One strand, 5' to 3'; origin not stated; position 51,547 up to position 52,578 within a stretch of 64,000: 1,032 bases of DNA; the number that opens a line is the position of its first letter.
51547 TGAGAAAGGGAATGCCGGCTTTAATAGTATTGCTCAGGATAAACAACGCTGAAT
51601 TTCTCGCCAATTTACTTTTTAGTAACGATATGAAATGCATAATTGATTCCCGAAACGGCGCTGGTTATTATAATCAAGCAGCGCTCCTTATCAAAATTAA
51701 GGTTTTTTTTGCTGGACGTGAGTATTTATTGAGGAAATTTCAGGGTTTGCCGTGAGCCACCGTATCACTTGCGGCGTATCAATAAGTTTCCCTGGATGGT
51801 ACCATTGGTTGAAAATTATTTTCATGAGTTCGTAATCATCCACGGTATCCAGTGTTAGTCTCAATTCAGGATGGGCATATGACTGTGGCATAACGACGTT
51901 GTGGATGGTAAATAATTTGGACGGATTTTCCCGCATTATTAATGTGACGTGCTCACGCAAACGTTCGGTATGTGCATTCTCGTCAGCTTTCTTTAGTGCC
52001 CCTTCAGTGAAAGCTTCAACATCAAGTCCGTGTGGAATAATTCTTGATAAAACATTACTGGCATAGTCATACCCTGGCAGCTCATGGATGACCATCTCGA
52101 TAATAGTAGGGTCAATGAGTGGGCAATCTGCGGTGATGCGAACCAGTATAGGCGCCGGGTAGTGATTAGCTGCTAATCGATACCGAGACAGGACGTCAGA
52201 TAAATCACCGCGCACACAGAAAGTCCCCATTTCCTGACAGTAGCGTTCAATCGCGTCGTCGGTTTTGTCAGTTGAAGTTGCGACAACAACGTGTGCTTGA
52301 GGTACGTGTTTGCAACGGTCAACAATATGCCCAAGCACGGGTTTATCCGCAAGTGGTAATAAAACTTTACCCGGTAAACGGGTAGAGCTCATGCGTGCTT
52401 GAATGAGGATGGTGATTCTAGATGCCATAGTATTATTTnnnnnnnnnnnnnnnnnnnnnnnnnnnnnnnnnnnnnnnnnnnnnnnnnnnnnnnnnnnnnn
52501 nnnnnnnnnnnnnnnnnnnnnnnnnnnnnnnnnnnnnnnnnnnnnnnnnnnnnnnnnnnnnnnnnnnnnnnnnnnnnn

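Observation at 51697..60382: Complete CMP-pseudaminic acid pathway with built-in amidotransferase trio and methyltransferase: predicts an acetamidino and possibly methylated pseudaminic acid derivative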

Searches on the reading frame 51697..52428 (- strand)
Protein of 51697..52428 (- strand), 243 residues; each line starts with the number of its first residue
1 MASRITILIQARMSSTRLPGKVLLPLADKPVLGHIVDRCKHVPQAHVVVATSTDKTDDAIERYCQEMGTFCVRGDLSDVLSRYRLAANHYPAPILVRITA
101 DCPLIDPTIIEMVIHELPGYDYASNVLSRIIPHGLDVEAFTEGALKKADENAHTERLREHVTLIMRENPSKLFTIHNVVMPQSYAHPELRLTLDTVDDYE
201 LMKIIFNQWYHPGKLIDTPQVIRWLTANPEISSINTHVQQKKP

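Call 3: search_protein_families(library=ncbifam, proteins=[window:51697-52428:-])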
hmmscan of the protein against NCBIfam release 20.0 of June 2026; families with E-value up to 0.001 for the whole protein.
window:51697-52428:- (243 aa): 7 families
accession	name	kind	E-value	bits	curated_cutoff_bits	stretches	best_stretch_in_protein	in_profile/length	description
NF009905.0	PRK13368.1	subfamily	9.3e-18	64.4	255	1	5-118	3-115/243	3-deoxy-manno-octulosonate cytidylyltransferase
NF003952.0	PRK05450.1-5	subfamily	1.3e-14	54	193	1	4-117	2-116/250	3-deoxy-manno-octulosonate cytidylyltransferase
NF003948.0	PRK05450.1-1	equivalog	3.9e-12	45.9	281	1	4-118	5-121/248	3-deoxy-manno-octulosonate cytidylyltransferase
NF003950.0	PRK05450.1-3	subfamily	3.1e-11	43.1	234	1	5-123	3-126/248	3-deoxy-manno-octulosonate cytidylyltransferase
TIGR00466.1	kdsB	equivalog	5.6e-10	39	155.2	1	5-117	3-116/241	3-deoxy-manno-octulosonate cytidylyltransferase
TIGR01173.1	glmU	equivalog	6.3e-05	22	366.85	1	12-116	13-116/452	bifunctional UDP-N-acetylglucosamine diphosphorylase/glucosamine-1-phosphate N-acetyltransferase GlmU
TIGR03310.1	matur_MocA_YgfJ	equivalog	0.00033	20.7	186.45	1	9-115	4-113/188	molybdenum cofactor cytidylyltransferase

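Call 4: search_protein_families(library=pfam, proteins=[window:51697-52428:-])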
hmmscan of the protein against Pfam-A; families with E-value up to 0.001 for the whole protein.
window:51697-52428:- (243 aa): 2 families
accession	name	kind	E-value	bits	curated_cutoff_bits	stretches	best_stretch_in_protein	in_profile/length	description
PF02348.25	CTP_transf_3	-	2.6e-29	103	22.6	1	7-201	2-201/217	Cytidylyltransferase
PF12804.13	NTP_transf_3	-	7e-08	33.2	27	1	20-120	15-116/160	MobA-like NTP transferase domain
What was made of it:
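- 51697..52428 (-): CTP_transf_3 cytidylyltransferase outside the PseF family, provisionally SpsF-like; presumed CMP-Pse synthetase. PF02348 103 bits (call 4).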

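Call 33: search_solved_structures(query=window:51697-52428:-, max_evalue=0.001)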
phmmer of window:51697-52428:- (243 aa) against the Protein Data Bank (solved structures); distinct sequences matched with E-value up to 0.001: 14.
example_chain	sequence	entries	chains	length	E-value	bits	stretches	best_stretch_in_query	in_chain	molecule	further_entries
6oew_A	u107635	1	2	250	2.7e-37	131.5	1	4-231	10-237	Cytidylyltransferase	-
3jtj_A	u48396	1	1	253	1.1e-10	44.5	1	7-147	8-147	3-deoxy-manno-octulosonate cytidylyltransferase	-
3duv_A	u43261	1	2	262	1.1e-09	41.1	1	5-146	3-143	3-deoxy-manno-octulosonate cytidylyltransferase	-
1vh3_A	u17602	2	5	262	1.1e-09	41.1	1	5-146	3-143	3-deoxy-manno-octulosonate cytidylyltransferase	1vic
8ees_A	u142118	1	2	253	2.4e-09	40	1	7-147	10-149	3-deoxy-manno-octulosonate cytidylyltransferase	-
1vh1_A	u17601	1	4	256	6.1e-09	38.7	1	6-146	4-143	3-deoxy-manno-octulosonate cytidylyltransferase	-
3k8d_A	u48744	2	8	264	6.2e-09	38.7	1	6-146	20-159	3-deoxy-manno-octulosonate cytidylyltransferase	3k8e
3oam_A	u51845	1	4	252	6.4e-09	38.6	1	5-123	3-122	3-deoxy-manno-octulosonate cytidylyltransferase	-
4xwi_A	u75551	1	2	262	8.8e-09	38.2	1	3-123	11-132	3-deoxy-manno-octulosonate cytidylyltransferase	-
1gq9_A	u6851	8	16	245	1.4e-08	37.5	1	4-116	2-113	3-DEOXY-MANNO-OCTULOSONATE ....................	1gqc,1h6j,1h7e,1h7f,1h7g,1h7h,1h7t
3tqd_A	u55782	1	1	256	7.1e-08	35.2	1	6-123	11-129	3-deoxy-manno-octulosonate cytidylyltransferase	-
4fcu_A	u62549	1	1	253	3.3e-06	29.8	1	7-116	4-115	3-deoxy-manno-octulosonate cytidylyltransferase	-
3pol_A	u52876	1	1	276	3.7e-06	29.6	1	7-116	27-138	3-deoxy-manno-octulosonate cytidylyltransferase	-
2y6p_A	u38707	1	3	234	0.00017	24.2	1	5-118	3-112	3-DEOXY-MANNO-OCTULOSONATE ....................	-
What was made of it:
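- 51697..52428 (-): PDB 6oew, 131.5 bits (call 33).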

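Call 34: list_cluster_members(proteins=[window:51697-52428:-, window:53967-55001:-, window:53492-53977:-, window:48856-50364:-, window:54998-55780:-, window:47783-48859:-, window:36675-37982:+, window:50351-51640:-])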
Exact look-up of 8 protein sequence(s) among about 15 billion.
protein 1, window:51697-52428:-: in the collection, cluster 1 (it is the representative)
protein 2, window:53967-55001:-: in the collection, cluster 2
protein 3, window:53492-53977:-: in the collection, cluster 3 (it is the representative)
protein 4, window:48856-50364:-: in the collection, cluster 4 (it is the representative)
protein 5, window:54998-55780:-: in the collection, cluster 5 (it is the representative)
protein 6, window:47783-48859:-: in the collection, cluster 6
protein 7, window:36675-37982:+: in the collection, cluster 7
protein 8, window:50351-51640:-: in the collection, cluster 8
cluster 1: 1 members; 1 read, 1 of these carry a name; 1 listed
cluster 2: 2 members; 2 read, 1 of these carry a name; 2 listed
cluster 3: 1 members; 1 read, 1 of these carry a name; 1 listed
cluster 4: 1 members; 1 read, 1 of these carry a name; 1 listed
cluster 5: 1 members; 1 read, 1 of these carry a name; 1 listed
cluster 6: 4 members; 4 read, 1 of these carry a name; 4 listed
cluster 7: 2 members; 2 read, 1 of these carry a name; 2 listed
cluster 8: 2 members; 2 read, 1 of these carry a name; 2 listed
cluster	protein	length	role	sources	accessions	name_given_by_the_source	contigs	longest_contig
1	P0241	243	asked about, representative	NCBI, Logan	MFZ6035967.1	MAG: cytidylyltransferase domain-containing protein [Patescibacteria group bacterium]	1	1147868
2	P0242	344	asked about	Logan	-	-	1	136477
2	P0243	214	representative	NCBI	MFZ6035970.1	MAG: glycosyltransferase [Patescibacteria group bacterium]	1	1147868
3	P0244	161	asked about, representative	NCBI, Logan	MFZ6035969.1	MAG: GNAT family N-acetyltransferase [Patescibacteria group bacterium]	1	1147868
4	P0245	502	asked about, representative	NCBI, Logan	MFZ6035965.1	MAG: hypothetical protein ACOYUK_02390 [Patescibacteria group bacterium]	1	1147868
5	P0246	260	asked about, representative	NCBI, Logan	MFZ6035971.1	MAG: imidazole glycerol phosphate synthase subunit HisF [Patescibacteria group bacterium]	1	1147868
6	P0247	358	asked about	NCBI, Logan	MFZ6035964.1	MAG: non-hydrolyzing UDP-N-acetylglucosamine 2-epimerase [Patescibacteria group bacterium]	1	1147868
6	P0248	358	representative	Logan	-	-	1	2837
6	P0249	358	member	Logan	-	-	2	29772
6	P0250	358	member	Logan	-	-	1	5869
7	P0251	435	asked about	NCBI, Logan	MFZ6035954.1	MAG: nucleotide sugar dehydrogenase [Patescibacteria group bacterium]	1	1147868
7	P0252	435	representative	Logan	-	-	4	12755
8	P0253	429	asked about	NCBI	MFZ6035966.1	MAG: lipopolysaccharide biosynthesis protein [Patescibacteria group bacterium]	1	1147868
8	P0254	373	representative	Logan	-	-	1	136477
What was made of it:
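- NCBI's pipeline names them only generically (call 34).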

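Call 52: search_protein_families(library=ncbifam, proteins=[window:51697-52428:-], max_evalue=1)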
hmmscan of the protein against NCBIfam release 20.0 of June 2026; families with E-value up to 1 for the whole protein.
window:51697-52428:- (243 aa): 18 families
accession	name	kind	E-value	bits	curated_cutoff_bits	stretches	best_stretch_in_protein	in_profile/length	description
NF009905.0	PRK13368.1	subfamily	9.3e-18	64.4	255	1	5-118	3-115/243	3-deoxy-manno-octulosonate cytidylyltransferase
NF003952.0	PRK05450.1-5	subfamily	1.3e-14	54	193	1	4-117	2-116/250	3-deoxy-manno-octulosonate cytidylyltransferase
NF003948.0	PRK05450.1-1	equivalog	3.9e-12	45.9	281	1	4-118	5-121/248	3-deoxy-manno-octulosonate cytidylyltransferase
NF003950.0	PRK05450.1-3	subfamily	3.1e-11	43.1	234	1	5-123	3-126/248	3-deoxy-manno-octulosonate cytidylyltransferase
TIGR00466.1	kdsB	equivalog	5.6e-10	39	155.2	1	5-117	3-116/241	3-deoxy-manno-octulosonate cytidylyltransferase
TIGR01173.1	glmU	equivalog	6.3e-05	22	366.85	1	12-116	13-116/452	bifunctional UDP-N-acetylglucosamine diphosphorylase/glucosamine-1-phosphate N-acetyltransferase GlmU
TIGR03310.1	matur_MocA_YgfJ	equivalog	0.00033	20.7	186.45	1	9-115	4-113/188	molybdenum cofactor cytidylyltransferase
NF010933.0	PRK14353.1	equivalog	0.0016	17.1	505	1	11-115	17-122/453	bifunctional UDP-N-acetylglucosamine diphosphorylase/glucosamine-1-phosphate N-acetyltransferase GlmU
TIGR00454.1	TIGR00454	hypoth_equivalog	0.0024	17.8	174.7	1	14-116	10-113/183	TIGR00454 family protein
TIGR02665.1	molyb_mobA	equivalog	0.0029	17.6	151.85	1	6-117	2-113/186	molybdenum cofactor guanylyltransferase MobA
NF045495.1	AdoCbiPCobY_Meth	equivalog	0.0036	16.8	250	1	8-116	4-118/195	adenosylcobinamide-phosphate guanylyltransferase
NF001186.0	PRK00155.2-3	equivalog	0.025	14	253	1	12-68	17-71/224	2-C-methyl-D-erythritol 4-phosphate cytidylyltransferase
NF011056.0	PRK14489.1-1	equivalog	0.033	13.3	379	1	14-124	15-120/363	bifunctional molybdenum cofactor guanylyltransferase MobA/molybdopterin-guanine dinucleotide biosynthesis adaptor protein MobB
TIGR03584.1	PseF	equivalog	0.039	13.6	205.7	1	8-55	3-49/222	pseudaminic acid cytidylyltransferase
NF052502.1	man1P_GTase_Rv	exception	0.055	12.3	440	1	20-53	22-55/352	mannose-1-phosphate guanylyltransferase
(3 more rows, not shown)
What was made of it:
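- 51697..52428 (-): PseF TIGR03584 13.6 bits, cut-off 205.7 (call 52).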

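Call 55: predict_structure(alignment_id=A2)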
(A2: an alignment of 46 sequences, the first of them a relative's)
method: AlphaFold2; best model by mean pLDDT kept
length: 502 residues; sequences in the alignment: 46
mean_pLDDT: 90.7   pTM: 0.91
mean pLDDT of the five models: 90.7, 89.5, 89.5, 89.0, 88.8
residues with pLDDT >= 90: 373; 70-90: 100; 50-70: 26; < 50: 3
segments of 3 or more residues with pLDDT < 50: 47-49
pLDDT, mean of each block of 10 residues (from residue 1): 85 96 98 95 68 72 90 95 95 94 95 94 94 88 95 94 94 97 93 96 98 98 96 98 92 79 90 94 70 83 90 91 94 94 92 95 96 90 94 95 94 96 92 96 91 97 96 71 62 87 62
secondary structure, 60 per line:
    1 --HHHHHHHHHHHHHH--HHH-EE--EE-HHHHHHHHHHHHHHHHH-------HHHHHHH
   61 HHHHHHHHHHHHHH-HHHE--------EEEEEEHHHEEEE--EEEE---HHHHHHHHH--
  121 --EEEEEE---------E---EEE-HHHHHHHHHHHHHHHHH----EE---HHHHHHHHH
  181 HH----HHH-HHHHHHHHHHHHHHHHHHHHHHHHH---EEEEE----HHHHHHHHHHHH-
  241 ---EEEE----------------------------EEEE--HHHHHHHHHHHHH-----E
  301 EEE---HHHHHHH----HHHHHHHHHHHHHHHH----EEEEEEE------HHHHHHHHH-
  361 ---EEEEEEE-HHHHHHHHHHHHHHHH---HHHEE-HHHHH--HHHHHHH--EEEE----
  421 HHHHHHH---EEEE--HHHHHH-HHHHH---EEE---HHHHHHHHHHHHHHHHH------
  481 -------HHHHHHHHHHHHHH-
elements in order: H3-16 H30-46 H54-74 E88-93 E97-100 E103-106 H110-118 E123-128 E142-144 H146-162 H172-182 H191-215 E219-223 H228-239 E244-247 E276-279 H282-294 E300-303 H307-313 H318-333 E338-344 H351-359 E364-370 H372-387 H397-401 H404-410 E413-416 H421-427 E431-434 H437-442 H444-448 E452-454 H458-474 H488-501

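Call 58: fold_search(model_id=the predicted structure, library=pdb)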
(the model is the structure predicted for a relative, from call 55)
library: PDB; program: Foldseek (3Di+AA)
matches with E <= 10: 1299; with E <= 0.001: 79
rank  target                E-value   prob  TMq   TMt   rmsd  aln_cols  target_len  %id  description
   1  5xvs_B                5.0e-10  1.00  0.41  0.53  12.0       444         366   11  Crystal structure of UDP-GlcNAc 2-epimerase NeuC complexed with UDP (released 2018-04-11)
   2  1f6d_A                9.3e-10  1.00  0.50  0.64   6.0       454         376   14  THE STRUCTURE OF UDP-N-ACETYLGLUCOSAMINE 2-EPIMERASE FROM E. COLI. (released 2000-12-13)
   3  5zlr_A                1.4e-09  1.00  0.42  0.54  11.0       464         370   12  Structure of NeuC (released 2018-05-16)
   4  1f6d_C                2.1e-09  1.00  0.47  0.60   9.9       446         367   14  THE STRUCTURE OF UDP-N-ACETYLGLUCOSAMINE 2-EPIMERASE FROM E. COLI. (released 2000-12-13)
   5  1f6d_B                2.1e-09  1.00  0.46  0.58   9.6       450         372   14  THE STRUCTURE OF UDP-N-ACETYLGLUCOSAMINE 2-EPIMERASE FROM E. COLI. (released 2000-12-13)
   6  3dzc_A                2.3e-09  1.00  0.48  0.62  10.8       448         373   14  2.35 Angstrom resolution structure of WecB (VC0917), a UDP-N-acetylglucosamine 2-epimerase from Vibrio cholerae. (released 2008-08-12)
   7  8sxw_A                3.3e-09  1.00  0.45  0.59   9.2       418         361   11  X-ray crystal structure of UDP- 2,3-diacetamido-2,3-dideoxy-glucuronic acid-2-epimerase from Thermus thermophilus stra (released 2023-09-13)
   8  1f6d_D                3.9e-09  1.00  0.51  0.66   6.4       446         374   14  THE STRUCTURE OF UDP-N-ACETYLGLUCOSAMINE 2-EPIMERASE FROM E. COLI. (released 2000-12-13)
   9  5xvs_A                5.2e-09  1.00  0.44  0.58  10.3       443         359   13  Crystal structure of UDP-GlcNAc 2-epimerase NeuC complexed with UDP (released 2018-04-11)
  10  3ot5_C                5.5e-09  1.00  0.42  0.53  12.1       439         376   14  2.2 Angstrom Resolution Crystal Structure of putative UDP-N-acetylglucosamine 2-epimerase from Listeria monocytogenes (released 2010-09-22)
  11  6vlb_A                1.4e-08  1.00  0.51  0.66  10.3       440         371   14  Crystal structure of ligand-free UDP-GlcNAc 2-epimerase from Neisseria meningitidis (released 2020-11-11)
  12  8sxy_A                1.6e-08  1.00  0.42  0.55  11.9       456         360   12  X-ray crystal structure of UDP- 2,3-diacetamido-2,3-dideoxy-glucuronic acid-2-epimerase from Thermus thermophilus stra (released 2023-09-13)
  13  9cm8_A                1.9e-08  1.00  0.49  0.64  10.3       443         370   14  UDP-GlcNAc 2-epimerase MnaA of Paenibacillus alvei (released 2024-10-02)
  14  4nes                  1.9e-08  1.00  0.46  0.60   6.5       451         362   14  Crystal structure of Methanocaldococcus jannaschii UDP-GlcNAc 2-epimerase in complex with UDP-GlcNAc and UDP (released 2014-04-23)
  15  8sxw_C                1.9e-08  1.00  0.46  0.60   9.2       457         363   11  X-ray crystal structure of UDP- 2,3-diacetamido-2,3-dideoxy-glucuronic acid-2-epimerase from Thermus thermophilus stra (released 2023-09-13)
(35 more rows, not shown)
